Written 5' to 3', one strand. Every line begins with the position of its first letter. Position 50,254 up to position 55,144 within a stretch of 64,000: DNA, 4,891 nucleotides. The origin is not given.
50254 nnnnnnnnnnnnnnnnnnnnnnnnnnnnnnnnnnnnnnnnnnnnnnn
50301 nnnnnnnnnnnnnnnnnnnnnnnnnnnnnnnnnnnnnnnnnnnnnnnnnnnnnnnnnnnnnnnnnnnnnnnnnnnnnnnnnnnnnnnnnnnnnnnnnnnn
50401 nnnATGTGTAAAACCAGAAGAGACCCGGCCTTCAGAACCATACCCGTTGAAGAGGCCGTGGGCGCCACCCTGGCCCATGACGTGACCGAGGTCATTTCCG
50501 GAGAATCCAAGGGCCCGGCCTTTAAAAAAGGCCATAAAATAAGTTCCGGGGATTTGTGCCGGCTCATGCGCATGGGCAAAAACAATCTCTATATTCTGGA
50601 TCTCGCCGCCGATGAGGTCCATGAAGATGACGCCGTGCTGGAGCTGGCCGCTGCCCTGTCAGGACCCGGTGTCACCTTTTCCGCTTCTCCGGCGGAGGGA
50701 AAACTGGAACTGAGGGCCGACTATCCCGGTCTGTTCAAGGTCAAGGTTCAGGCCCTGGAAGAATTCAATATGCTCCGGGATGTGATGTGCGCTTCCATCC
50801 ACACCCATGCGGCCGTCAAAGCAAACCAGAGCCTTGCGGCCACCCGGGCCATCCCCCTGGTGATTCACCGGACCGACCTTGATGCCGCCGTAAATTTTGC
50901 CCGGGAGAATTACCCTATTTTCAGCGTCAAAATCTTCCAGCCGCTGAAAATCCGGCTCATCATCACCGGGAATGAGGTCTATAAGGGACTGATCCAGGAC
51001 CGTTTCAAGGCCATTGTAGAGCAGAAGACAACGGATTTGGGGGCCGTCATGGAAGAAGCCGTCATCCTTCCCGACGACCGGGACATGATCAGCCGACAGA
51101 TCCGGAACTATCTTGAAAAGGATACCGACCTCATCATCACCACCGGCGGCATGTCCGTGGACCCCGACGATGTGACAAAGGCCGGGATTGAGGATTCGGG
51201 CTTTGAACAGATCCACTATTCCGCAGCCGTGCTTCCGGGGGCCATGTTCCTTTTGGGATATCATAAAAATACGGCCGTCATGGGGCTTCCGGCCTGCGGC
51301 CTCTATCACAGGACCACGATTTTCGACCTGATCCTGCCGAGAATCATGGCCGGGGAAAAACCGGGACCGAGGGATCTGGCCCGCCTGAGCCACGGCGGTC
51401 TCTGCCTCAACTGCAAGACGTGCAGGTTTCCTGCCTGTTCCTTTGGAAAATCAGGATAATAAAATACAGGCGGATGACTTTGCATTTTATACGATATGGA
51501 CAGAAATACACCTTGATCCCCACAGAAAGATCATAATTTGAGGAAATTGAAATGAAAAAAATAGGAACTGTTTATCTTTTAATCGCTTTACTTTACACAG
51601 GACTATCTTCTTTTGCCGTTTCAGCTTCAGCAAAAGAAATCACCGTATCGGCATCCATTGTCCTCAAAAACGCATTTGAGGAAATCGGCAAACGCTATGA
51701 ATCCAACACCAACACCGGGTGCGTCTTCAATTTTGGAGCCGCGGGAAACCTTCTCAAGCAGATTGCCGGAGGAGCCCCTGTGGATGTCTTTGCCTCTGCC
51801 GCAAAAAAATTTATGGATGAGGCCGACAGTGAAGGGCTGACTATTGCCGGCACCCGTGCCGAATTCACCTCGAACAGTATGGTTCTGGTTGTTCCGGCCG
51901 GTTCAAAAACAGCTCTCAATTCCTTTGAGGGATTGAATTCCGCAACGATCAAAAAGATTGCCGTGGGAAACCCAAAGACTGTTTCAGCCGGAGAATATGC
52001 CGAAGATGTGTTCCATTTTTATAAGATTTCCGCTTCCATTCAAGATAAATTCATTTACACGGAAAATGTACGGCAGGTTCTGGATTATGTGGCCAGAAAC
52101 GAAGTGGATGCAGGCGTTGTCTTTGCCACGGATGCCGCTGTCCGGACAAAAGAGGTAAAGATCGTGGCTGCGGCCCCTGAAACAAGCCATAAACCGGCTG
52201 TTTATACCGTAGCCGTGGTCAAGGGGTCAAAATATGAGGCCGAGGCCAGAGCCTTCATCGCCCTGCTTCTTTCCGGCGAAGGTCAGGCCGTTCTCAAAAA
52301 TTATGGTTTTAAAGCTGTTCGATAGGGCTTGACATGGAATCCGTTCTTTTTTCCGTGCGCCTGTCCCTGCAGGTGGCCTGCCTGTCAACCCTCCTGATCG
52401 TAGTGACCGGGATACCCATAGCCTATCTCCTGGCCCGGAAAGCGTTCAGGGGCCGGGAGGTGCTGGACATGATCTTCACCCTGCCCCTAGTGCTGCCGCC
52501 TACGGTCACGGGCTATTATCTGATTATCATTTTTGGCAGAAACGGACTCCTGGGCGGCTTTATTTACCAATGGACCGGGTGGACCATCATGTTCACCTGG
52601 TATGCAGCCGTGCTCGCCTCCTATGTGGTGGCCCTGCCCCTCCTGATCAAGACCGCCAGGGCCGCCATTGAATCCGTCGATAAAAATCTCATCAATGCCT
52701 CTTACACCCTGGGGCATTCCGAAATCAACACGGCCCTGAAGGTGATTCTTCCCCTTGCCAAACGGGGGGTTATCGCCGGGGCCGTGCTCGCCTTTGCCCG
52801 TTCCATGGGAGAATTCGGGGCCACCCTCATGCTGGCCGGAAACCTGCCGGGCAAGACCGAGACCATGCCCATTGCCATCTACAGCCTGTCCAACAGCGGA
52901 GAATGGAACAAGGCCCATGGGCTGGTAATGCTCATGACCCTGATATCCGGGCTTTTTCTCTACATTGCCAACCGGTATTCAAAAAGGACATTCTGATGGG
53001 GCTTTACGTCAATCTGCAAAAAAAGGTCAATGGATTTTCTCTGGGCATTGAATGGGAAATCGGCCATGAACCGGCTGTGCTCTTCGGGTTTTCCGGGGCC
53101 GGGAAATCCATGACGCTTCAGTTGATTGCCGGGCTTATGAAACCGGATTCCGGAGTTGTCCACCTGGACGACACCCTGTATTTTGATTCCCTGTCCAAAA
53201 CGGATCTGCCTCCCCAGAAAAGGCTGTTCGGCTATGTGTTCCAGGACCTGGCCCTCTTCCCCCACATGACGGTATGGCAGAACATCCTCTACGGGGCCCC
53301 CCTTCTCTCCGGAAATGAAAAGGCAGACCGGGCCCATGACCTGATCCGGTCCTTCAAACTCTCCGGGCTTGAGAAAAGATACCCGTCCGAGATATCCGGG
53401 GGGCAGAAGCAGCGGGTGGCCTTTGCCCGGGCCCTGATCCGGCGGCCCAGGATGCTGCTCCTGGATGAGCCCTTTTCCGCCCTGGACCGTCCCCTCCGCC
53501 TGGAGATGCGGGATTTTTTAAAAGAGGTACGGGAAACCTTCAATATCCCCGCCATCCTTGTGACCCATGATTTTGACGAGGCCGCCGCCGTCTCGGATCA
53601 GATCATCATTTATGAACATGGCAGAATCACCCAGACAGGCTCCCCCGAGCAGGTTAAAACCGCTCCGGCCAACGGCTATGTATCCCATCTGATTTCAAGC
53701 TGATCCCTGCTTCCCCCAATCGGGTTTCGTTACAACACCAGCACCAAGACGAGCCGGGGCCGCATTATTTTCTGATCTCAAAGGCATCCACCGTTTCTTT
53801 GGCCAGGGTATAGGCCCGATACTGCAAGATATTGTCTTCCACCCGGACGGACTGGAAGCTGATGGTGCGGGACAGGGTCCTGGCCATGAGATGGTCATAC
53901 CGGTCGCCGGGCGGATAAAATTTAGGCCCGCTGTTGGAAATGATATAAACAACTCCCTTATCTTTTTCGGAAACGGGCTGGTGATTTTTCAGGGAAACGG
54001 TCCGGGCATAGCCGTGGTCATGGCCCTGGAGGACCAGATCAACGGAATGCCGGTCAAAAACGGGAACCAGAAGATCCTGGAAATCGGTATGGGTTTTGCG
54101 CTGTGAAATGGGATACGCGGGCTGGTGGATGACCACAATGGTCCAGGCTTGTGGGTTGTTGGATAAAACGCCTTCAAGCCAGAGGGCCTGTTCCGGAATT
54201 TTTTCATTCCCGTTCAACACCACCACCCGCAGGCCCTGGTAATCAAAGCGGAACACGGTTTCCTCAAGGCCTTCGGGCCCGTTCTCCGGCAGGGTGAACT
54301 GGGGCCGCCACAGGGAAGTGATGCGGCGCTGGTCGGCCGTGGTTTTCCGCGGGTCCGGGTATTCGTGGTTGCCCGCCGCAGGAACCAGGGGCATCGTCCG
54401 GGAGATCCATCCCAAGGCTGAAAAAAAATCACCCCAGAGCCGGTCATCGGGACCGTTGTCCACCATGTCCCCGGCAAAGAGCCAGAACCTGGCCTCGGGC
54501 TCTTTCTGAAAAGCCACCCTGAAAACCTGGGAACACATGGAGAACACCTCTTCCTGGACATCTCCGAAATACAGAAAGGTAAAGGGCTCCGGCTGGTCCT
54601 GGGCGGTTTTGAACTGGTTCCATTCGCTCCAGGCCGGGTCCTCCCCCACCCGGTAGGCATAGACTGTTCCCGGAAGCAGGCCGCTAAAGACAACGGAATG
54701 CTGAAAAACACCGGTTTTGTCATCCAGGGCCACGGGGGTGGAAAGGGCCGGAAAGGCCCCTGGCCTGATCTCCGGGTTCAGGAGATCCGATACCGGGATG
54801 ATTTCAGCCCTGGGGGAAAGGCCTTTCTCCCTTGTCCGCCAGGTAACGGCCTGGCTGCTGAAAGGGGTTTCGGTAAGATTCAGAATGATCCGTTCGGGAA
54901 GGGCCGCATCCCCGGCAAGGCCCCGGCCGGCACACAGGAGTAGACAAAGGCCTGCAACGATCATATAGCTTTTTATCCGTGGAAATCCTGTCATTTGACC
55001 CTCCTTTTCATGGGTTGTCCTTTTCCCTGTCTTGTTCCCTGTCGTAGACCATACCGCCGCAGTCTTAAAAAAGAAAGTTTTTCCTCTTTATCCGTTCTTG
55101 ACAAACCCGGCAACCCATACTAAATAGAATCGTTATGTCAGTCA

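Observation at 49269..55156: Mo/W regulon readable from sequence, but the ModE has no metal-sensing domain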

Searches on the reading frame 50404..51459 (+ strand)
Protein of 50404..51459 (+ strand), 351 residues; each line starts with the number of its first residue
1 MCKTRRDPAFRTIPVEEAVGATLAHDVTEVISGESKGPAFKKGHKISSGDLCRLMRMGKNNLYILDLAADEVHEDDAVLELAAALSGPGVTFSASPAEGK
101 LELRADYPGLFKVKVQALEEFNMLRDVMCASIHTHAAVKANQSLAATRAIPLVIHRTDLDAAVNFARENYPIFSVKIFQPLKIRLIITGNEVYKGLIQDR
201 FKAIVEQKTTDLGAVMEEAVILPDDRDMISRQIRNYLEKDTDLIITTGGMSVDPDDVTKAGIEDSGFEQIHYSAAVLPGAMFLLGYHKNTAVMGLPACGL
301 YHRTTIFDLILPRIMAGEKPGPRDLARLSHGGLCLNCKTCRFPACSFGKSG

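Call 6: search_protein_families(library=pfam, proteins=[window:50404-51459:+])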
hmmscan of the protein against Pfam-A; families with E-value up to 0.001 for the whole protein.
window:50404-51459:+ (351 aa): 1 family
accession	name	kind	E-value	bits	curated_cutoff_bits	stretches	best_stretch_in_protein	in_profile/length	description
PF00994.29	MoCF_biosynth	-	8.6e-21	74.6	26.6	1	185-313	2-141/144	Probable molybdopterin binding domain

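Call 7: search_protein_families(library=ncbifam, proteins=[window:50404-51459:+])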
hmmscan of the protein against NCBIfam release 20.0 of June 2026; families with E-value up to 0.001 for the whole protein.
window:50404-51459:+ (351 aa): 13 families
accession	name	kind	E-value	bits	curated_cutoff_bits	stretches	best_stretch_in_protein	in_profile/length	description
TIGR00177.1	molyb_syn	domain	3.1e-17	62.9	85.35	1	181-297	2-133/148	molybdenum cofactor synthesis domain-containing protein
NF011068.0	PRK14498.1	equivalog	4.2e-11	41.6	534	1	173-296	179-307/647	molybdopterin biosynthesis protein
NF002291.0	PRK01215.1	equivalog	9.2e-10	38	293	1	184-262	7-84/264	nicotinamide mononucleotide deamidase-related protein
NF002947.1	PRK03604.1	equivalog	1.2e-09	37.9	285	1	181-265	146-230/301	bifunctional molybdenum cofactor biosynthesis protein MoaC/MoaB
NF007960.1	PRK10680.1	equivalog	1.7e-09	37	440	1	174-312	167-310/401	molybdopterin molybdotransferase MoeA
NF050098.1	MoeA_actino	exception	3.1e-08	32.8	560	1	185-296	186-296/400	molybdopterin molybdotransferase MoeA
NF011067.0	PRK14497.1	equivalog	5.2e-08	31.9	536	1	172-298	171-302/546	putative molybdopterin biosynthesis protein MoeA/unknown domain fusion protein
NF001813.0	PRK00549.1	equivalog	2.8e-07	29.9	379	1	184-263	4-82/414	competence/damage-inducible protein A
NF011060.0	PRK14491.1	equivalog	2.4e-05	23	532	1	174-297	362-490/598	bifunctional molybdopterin-guanine dinucleotide biosynthesis adaptor protein MobB/molybdopterin molybdotransferase MoeA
TIGR00200.1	cinA_nterm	subfamily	2.7e-05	23.1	243.15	1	181-265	2-85/414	CinA family nicotinamide mononucleotide deamidase-related protein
NF002977.0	PRK03670.1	equivalog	4.1e-05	23.1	305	1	185-263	5-83/252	competence damage-inducible protein A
NF045515.2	Glp_gephyrin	equivalog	0.00011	21.1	475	1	188-296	189-297/403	molybdotransferase-like divisome protein Glp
TIGR02667.1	moaB_proteo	equivalog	0.0002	21.1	222.4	1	195-262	17-85/163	molybdenum cofactor biosynthesis protein B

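Call 58: search_solved_structures(query=window:50404-51459:+, max_evalue=0.001)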
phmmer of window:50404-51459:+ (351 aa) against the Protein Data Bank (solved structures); distinct sequences matched with E-value up to 0.001: 17.
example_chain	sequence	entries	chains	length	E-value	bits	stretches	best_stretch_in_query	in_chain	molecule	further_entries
1uz5_A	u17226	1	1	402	6.8e-07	32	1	172-331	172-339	402AA LONG HYPOTHETICAL MOLYBDOPTERIN BIOSYNTHESIS MOEA PROTEIN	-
9s3f_A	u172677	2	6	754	2.4e-06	30.2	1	182-309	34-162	Isoform 5 of Gephyrin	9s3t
2nqk_A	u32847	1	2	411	5.5e-06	29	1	185-314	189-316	Molybdopterin biosynthesis protein moeA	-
2nqr_A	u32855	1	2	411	5.6e-06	28.9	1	185-314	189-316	Molybdopterin biosynthesis protein moeA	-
2nrp_A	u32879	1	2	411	5.7e-06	28.9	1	185-314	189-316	Molybdopterin biosynthesis protein moeA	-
2nqm_A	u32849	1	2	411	5.7e-06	28.9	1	185-314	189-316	Molybdopterin biosynthesis protein moeA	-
2nqq_A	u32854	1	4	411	5.7e-06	28.9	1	185-314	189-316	Molybdopterin biosynthesis protein moeA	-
2nro_A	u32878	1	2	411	5.7e-06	28.9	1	185-314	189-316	Molybdopterin biosynthesis protein moeA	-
1fc5_A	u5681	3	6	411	5.7e-06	28.9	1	185-314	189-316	MOLYBDOPTERIN BIOSYNTHESIS MOEA PROTEIN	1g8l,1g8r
2nrs_A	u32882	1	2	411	5.7e-06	28.9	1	185-314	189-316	Molybdopterin biosynthesis protein moeA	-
2nqn_A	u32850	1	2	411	5.7e-06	28.9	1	185-314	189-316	Molybdopterin biosynthesis protein moeA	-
2nqu_A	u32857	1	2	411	6.7e-06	28.7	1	185-314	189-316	Molybdopterin biosynthesis protein moeA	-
2nqs_A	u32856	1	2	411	9.2e-06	28.2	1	187-314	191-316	Molybdopterin biosynthesis protein moeA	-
2nqv_A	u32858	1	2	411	3e-05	26.5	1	187-314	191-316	Molybdopterin biosynthesis protein moeA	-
1ihc_A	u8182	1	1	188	3.1e-05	26.5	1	182-309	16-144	Gephyrin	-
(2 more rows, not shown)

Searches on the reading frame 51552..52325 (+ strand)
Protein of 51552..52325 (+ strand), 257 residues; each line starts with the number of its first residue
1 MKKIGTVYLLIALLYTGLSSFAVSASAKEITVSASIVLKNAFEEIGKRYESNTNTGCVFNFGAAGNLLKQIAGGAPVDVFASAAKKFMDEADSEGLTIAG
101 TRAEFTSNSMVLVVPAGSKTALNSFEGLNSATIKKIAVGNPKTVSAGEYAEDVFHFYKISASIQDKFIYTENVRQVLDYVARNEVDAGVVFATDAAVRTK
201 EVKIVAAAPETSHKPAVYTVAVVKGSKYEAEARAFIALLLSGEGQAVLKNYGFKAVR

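Call 6: search_protein_families(library=pfam, proteins=[window:51552-52325:+])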
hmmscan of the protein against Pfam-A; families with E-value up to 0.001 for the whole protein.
window:51552-52325:+ (257 aa): 3 families
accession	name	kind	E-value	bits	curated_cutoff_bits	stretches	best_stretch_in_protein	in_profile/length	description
PF13531.11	SBP_bac_11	-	1.7e-52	178.9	25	1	30-254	1-227/227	Bacterial extracellular solute-binding protein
PF01547.30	SBP_bac_1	-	1.6e-17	64.9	26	1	39-246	5-307/307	Bacterial extracellular solute-binding protein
PF12974.12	Phosphonate-bd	-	4.1e-08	33.3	27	1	93-255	67-233/242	ABC transporter, phosphonate, periplasmic substrate-binding protein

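Call 7: search_protein_families(library=ncbifam, proteins=[window:51552-52325:+])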
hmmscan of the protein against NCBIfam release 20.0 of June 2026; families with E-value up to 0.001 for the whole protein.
window:51552-52325:+ (257 aa): 9 families
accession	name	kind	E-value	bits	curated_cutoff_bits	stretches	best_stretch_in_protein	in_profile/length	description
TIGR01256.1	modA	equivalog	1.8e-52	178.4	62.5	1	38-252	4-217/217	molybdate ABC transporter substrate-binding protein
NF007958.0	PRK10677.1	equivalog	3.1e-42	144.3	253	1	11-254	11-254/256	molybdate ABC transporter substrate-binding protein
NF002918.0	PRK03537.1-4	equivalog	4.1e-18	65.5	288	1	26-254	4-244/246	molybdate ABC transporter substrate-binding protein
NF002917.0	PRK03537.1-3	equivalog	2.3e-17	63.1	264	1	16-255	11-263/267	molybdate ABC transporter substrate-binding protein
NF002919.0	PRK03537.1-6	equivalog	2.3e-14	53.6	482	2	27-155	31-157/275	molybdate ABC transporter substrate-binding protein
NF002916.0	PRK03537.1-2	equivalog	1.6e-09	37.6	359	1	33-118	8-91/244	molybdate ABC transporter substrate-binding protein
NF002920.0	PRK03537.2-1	equivalog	1.5e-07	30.9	470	1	21-155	17-155/314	molybdate ABC transporter substrate-binding protein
NF003196.0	PRK04168.1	equivalog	8.6e-07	28.1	355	1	177-254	238-315/338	tungstate ABC transporter substrate-binding protein WtpA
NF002915.0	PRK03537.1-1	equivalog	0.00049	19.6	383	0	55-155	22-120/236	molybdate ABC transporter substrate-binding protein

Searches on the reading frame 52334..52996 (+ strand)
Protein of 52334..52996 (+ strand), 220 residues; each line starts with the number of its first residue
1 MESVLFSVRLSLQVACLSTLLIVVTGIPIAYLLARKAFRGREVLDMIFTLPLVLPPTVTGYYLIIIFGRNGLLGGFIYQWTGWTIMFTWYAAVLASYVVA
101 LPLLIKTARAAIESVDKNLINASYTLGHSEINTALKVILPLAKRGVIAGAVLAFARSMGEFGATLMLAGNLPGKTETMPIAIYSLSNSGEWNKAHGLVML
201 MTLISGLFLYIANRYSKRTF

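Call 6: search_protein_families(library=pfam, proteins=[window:52334-52996:+])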
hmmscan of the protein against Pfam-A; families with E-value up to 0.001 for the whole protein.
window:52334-52996:+ (220 aa): 1 family
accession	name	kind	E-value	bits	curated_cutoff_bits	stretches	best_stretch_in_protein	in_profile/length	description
PF00528.27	BPD_transp_1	-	3.4e-19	69.7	26.4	1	26-212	1-171/184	Binding-protein-dependent transport system inner membrane component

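Call 7: search_protein_families(library=ncbifam, proteins=[window:52334-52996:+])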
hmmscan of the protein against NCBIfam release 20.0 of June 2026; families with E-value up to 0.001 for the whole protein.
window:52334-52996:+ (220 aa): 38 families (the best 25 are shown)
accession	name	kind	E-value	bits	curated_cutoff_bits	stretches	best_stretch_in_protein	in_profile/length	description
TIGR02141.1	modB_ABC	equivalog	5.1e-73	245.1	182.6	1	9-217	1-207/208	molybdate ABC transporter permease subunit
NF006939.0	PRK09421.1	equivalog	2.2e-62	210.5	262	1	6-212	10-217/230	molybdate ABC transporter permease subunit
TIGR01581.1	Mo_ABC_porter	hypoth_equivalog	9.9e-59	198.5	210.3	1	3-209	18-223/225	ABC transporter permease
TIGR00969.1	3a0106s02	subfamily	1.8e-45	155.6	240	1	6-215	61-269/272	sulfate ABC transporter permease subunit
TIGR02139.1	permease_CysT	equivalog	5.6e-41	140.9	246.1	1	2-215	46-258/265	sulfate ABC transporter permease subunit CysT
TIGR02140.1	permease_CysW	equivalog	2e-38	132.4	329.1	1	6-212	47-252/261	sulfate ABC transporter permease subunit CysW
NF040839.1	tungstate_WtpB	equivalog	1e-36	126.9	340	1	3-212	41-243/251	tungstate ABC transporter permease WtpB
NF008208.0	PRK10971.1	equivalog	3.2e-31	108.9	415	1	4-218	56-269/277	sulfate/thiosulfate ABC transporter permease CysT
NF038017.1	ABC_perm1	subfamily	7.1e-28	97.8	100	1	11-200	1-182/184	ABC transporter permease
NF008620.0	PRK11602.1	equivalog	1.3e-24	86.9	442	1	4-211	62-268/291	sulfate/thiosulfate ABC transporter permease CysW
NF007044.0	PRK09497.1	equivalog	7.2e-20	71.6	348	1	10-217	67-276/285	spermidine/putrescine ABC transporter permease PotB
NF011624.0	PRK15050.1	equivalog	2.1e-19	69.7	247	1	9-215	76-284/297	2-aminoethylphosphonate ABC transporter permease subunit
TIGR03262.1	PhnU2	equivalog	5.9e-19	68.1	593.25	1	3-218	51-258/546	putative 2-aminoethylphosphonate ABC transporter permease subunit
NF007963.0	PRK10683.1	equivalog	7.5e-19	68.3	489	1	10-206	101-301/317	putrescine ABC transporter permease PotH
TIGR03226.1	PhnU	equivalog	1.6e-18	67.2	283.45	1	11-214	96-301/311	2-aminoethylphosphonate ABC transporter permease subunit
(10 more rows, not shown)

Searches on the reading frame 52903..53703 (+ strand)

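Call 6: search_protein_families(library=pfam, proteins=[window:52903-53703:+])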
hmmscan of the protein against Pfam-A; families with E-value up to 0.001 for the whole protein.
window:52903-53703:+ (266 aa): 2 families
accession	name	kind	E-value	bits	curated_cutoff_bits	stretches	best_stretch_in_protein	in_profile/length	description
PF00005.33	ABC_tran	-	5.4e-30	105.2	25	1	58-191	14-136/137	ABC transporter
PF13304.12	AAA_21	-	0.00067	20.2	27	0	141-223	211-299/304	AAA domain, putative AbiEii toxin, Type IV TA system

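Call 7: search_protein_families(library=ncbifam, proteins=[window:52903-53703:+])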
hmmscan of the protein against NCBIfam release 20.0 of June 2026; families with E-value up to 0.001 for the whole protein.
window:52903-53703:+ (266 aa): 183 families (the best 25 are shown)
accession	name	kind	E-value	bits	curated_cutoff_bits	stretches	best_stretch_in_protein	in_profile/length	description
TIGR02142.1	modC_ABC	equivalog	1.3e-64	218.7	285.05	1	35-256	2-224/353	molybdenum ABC transporter ATP-binding protein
TIGR01187.1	potA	subfamily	1.1e-59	202.2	355.6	1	60-264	1-201/325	polyamine ABC transporter ATP-binding protein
TIGR03265.1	PhnT2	equivalog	3.6e-59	200.8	457.7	1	56-264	31-235/353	putative 2-aminoethylphosphonate ABC transporter ATP-binding protein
NF040840.2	tungstate_WtpC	equivalog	3.6e-58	197.5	440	1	43-264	12-231/347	tungstate ABC transporter ATP-binding protein WtpC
TIGR00968.1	3a0106s01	subfamily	1e-57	195.4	342.75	1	59-264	30-231/237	sulfate ABC transporter ATP-binding protein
NF006987.0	PRK09452.1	equivalog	1.1e-57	195.4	482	1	58-264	46-248/378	spermidine/putrescine ABC transporter ATP-binding protein PotA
NF043075.1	MMSYN1_0197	equivalog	2.6e-57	194.3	550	1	56-265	29-234/341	spermidine/putrescine ABC transporter ATP-binding protein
TIGR01186.1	proV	subfamily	1.3e-55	189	326.6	1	42-264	9-230/363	betaine/proline/choline family ABC transporter ATP-binding protein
NF008355.0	PRK11144.1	equivalog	1.4e-55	188.7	434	1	34-252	2-217/353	molybdenum ABC transporter ATP-binding protein ModC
NF040933.2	ABC_arch_GlcV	equivalog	4.4e-55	187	450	1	57-264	34-242/357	glucose ABC transporter ATP-binding protein GlcV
NF008513.0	PRK11432.1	equivalog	3.1e-52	177.6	496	1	59-263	36-236/351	ferric ABC transporter ATP-binding protein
NF008105.0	PRK10851.1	equivalog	3.3e-50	170.8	502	1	57-264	30-237/362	sulfate/thiosulfate ABC transporter ATP-binding protein CysA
NF008653.0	PRK11650.1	subfamily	5.3e-49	167.1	432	1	55-266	30-237/357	sn-glycerol-3-phosphate ABC transporter ATP-binding protein UgpC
TIGR03258.1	PhnT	equivalog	2.4e-48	165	499.15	1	46-263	26-239/359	2-aminoethylphosphonate ABC transport system ATP-binding subunit PhnT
NF008621.0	PRK11607.1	equivalog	5.8e-45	153.7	613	1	56-266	46-252/377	putrescine ABC transporter ATP-binding subunit PotG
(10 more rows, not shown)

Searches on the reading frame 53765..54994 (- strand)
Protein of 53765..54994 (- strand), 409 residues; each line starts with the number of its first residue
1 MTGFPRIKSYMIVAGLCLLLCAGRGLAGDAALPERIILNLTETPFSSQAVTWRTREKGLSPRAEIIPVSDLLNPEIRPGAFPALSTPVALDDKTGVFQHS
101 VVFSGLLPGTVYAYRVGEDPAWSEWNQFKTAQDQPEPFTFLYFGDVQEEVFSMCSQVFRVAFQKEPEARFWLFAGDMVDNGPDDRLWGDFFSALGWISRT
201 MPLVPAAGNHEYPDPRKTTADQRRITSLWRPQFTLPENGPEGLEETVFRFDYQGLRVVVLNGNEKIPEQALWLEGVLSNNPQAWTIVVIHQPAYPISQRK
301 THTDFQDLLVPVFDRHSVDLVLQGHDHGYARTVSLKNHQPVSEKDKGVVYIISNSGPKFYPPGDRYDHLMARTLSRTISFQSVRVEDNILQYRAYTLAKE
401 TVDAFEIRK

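Call 6: search_protein_families(library=pfam, proteins=[window:53765-54994:-])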
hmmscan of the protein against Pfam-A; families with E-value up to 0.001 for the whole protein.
window:53765-54994:- (409 aa): 2 families
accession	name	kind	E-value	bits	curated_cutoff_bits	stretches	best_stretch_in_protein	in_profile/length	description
PF16656.11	Pur_ac_phosph_N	-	5.4e-16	59.4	30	1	33-130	1-93/93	Purple acid Phosphatase, N-terminal domain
PF00149.33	Metallophos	-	2.1e-15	58.1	21.5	1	139-329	2-191/191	Calcineurin-like phosphoesterase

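Call 7: search_protein_families(library=ncbifam, proteins=[window:53765-54994:-])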
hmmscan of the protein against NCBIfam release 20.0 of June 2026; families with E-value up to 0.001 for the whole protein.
window:53765-54994:- (409 aa): 1 family
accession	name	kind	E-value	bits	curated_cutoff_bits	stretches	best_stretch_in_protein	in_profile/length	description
NF008460.0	PRK11340.1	equivalog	0.00069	19.1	188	0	106-213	16-125/271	phosphodiesterase YaeI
